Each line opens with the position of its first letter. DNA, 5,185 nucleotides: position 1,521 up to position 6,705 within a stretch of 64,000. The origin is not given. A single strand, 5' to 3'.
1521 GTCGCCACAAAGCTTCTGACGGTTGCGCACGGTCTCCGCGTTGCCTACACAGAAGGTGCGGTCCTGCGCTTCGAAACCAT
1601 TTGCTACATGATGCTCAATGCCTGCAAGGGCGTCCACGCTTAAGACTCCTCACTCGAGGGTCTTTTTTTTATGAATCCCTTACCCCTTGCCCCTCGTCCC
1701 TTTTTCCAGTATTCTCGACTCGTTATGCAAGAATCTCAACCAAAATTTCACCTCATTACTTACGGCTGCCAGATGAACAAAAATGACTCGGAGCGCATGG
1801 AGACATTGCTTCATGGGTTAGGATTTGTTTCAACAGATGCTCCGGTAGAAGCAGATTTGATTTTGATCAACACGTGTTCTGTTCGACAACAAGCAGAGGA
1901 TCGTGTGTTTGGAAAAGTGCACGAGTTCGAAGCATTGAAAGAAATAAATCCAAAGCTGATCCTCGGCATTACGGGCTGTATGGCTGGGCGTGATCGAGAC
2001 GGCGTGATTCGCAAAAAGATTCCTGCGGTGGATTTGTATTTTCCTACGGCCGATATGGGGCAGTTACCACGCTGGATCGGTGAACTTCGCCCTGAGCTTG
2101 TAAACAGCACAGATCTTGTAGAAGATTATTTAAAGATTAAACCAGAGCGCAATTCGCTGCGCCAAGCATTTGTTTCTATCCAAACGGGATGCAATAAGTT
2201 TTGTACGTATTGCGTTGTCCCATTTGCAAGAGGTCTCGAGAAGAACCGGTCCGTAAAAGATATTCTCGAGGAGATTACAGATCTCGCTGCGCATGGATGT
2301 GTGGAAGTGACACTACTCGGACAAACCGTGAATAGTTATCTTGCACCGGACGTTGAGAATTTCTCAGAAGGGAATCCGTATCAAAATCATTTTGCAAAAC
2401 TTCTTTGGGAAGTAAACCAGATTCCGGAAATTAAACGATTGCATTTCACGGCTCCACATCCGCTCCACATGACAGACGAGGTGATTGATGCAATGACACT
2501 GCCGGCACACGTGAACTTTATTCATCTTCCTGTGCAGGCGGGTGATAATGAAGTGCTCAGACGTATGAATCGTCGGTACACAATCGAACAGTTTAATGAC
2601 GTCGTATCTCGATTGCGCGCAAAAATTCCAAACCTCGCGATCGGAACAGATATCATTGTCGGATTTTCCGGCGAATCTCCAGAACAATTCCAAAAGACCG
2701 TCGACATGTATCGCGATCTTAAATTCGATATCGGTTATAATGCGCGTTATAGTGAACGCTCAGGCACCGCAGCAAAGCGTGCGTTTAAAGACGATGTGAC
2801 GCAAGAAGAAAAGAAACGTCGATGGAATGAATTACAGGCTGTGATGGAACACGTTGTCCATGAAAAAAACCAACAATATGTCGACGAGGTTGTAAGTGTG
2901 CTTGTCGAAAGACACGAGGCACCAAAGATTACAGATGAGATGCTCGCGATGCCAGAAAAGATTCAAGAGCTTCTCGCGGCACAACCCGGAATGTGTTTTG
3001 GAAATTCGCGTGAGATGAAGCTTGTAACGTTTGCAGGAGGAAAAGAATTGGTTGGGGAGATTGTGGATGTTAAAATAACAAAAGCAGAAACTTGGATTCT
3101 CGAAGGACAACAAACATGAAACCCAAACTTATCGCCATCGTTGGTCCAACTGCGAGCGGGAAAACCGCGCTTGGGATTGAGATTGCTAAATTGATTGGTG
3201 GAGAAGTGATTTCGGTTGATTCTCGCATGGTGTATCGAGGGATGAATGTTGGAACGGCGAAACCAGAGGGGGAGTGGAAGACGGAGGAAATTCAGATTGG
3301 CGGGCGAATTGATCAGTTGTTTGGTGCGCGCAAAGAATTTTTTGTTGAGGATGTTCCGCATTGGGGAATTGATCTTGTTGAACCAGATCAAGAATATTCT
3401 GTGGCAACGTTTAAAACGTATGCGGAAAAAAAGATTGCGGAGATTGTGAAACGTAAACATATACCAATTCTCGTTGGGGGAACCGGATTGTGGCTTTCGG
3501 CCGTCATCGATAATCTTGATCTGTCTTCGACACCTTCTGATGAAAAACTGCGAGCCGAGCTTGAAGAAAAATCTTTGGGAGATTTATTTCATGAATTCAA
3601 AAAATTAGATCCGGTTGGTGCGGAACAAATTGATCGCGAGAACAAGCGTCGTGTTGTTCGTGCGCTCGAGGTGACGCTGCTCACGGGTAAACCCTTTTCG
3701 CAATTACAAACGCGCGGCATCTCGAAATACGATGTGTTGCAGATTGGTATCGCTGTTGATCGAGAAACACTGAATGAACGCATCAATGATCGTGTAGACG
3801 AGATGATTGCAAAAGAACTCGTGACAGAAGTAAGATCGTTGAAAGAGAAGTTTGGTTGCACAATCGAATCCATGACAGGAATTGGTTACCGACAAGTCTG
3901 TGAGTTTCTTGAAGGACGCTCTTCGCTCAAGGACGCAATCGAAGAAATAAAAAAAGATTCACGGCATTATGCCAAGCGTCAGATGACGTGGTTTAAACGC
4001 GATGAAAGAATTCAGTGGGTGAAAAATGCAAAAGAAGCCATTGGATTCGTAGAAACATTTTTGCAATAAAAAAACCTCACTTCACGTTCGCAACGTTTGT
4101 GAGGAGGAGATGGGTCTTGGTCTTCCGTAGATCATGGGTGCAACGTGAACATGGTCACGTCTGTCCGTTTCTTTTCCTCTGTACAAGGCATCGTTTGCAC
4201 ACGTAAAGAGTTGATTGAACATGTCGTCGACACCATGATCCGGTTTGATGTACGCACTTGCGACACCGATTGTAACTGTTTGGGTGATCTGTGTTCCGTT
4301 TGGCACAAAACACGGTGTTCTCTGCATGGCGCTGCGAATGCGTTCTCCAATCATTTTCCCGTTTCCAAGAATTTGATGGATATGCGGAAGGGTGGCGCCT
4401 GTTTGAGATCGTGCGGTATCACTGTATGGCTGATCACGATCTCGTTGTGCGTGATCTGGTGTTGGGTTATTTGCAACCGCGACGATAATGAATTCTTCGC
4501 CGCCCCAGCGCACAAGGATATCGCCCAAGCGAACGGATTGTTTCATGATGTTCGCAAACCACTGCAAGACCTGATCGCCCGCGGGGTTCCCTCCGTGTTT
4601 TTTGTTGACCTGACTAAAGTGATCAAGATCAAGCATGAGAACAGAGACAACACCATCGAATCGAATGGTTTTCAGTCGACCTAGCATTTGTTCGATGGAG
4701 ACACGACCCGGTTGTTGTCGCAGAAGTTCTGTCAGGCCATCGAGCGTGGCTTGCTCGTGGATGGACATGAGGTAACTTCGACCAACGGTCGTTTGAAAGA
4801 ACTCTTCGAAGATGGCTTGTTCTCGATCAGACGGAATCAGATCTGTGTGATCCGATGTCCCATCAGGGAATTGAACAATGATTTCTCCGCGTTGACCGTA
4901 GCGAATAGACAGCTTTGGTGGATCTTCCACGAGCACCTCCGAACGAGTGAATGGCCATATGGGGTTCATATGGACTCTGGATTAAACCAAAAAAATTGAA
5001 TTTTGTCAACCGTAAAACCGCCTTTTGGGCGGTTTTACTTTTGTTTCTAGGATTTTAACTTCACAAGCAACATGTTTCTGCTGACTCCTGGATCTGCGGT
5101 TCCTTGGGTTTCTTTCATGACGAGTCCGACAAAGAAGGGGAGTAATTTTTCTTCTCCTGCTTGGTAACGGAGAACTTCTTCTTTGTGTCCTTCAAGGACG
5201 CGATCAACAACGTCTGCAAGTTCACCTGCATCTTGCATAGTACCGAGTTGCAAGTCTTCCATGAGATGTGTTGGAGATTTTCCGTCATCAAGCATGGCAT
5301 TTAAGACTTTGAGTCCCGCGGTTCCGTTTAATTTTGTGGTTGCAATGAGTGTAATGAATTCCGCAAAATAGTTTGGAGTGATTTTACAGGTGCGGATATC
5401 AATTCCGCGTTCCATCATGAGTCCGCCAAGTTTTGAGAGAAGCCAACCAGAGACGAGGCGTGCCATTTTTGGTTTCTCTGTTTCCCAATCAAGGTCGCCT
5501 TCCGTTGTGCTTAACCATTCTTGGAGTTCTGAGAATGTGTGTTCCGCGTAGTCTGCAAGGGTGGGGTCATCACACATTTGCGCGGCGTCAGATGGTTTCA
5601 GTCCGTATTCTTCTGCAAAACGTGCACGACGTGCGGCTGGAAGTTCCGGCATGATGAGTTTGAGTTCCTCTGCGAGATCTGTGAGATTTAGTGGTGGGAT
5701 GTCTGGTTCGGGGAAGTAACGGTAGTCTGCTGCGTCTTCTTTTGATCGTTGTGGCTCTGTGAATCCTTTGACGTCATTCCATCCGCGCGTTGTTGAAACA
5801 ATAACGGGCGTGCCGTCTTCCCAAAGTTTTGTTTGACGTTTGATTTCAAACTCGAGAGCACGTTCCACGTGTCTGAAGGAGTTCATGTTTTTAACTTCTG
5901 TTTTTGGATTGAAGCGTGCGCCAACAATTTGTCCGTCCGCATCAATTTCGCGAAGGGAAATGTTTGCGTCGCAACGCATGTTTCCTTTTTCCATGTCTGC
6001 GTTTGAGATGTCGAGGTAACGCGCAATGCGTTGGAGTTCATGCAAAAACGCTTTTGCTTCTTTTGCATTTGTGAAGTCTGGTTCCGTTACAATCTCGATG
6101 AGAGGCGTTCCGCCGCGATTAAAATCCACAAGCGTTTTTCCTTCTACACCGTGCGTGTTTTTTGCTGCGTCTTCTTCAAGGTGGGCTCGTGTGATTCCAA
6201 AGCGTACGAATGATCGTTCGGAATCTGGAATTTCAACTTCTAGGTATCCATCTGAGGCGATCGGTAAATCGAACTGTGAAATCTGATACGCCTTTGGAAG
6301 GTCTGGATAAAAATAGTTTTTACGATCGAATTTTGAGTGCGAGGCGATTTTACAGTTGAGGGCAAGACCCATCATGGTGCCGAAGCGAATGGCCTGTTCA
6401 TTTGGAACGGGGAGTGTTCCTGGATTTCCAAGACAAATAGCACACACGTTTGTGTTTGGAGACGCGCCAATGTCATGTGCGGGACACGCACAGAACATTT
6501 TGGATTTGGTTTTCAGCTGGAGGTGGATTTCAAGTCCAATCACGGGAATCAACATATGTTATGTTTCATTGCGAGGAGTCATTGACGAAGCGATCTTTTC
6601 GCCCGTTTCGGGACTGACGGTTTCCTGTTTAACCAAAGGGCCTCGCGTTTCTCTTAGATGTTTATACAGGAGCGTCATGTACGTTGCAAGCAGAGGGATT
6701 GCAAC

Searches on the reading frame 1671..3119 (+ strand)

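Call 100: search_protein_families(library=pfam, proteins=[window:1671-3119:+], max_evalue=0.00001)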
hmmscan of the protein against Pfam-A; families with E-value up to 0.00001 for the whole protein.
window:1671-3119:+ (482 aa): 3 families
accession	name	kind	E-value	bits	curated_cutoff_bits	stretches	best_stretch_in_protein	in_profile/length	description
PF04055.27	Radical_SAM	-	2.2e-26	93.4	29.5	1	168-346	1-165/166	Radical SAM superfamily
PF00919.26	UPF0004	-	4.8e-26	91.1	27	1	25-124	1-97/98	Uncharacterized protein family UPF0004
PF01938.26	TRAM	-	2.6e-06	27.6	21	0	438-480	17-59/61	TRAM domain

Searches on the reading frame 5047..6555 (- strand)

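Call 100: search_protein_families(library=pfam, proteins=[window:5047-6555:-], max_evalue=0.00001)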
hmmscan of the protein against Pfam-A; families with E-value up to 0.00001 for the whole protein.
window:5047-6555:- (502 aa): 2 families
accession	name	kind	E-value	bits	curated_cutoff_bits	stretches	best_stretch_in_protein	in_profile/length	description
PF02934.20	GatB_N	-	2e-111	372.1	23.4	1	5-293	2-273/277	GatB/GatE catalytic domain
PF02637.23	GatB_Yqey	-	1.6e-32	112.9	27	1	363-500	11-148/148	GatB domain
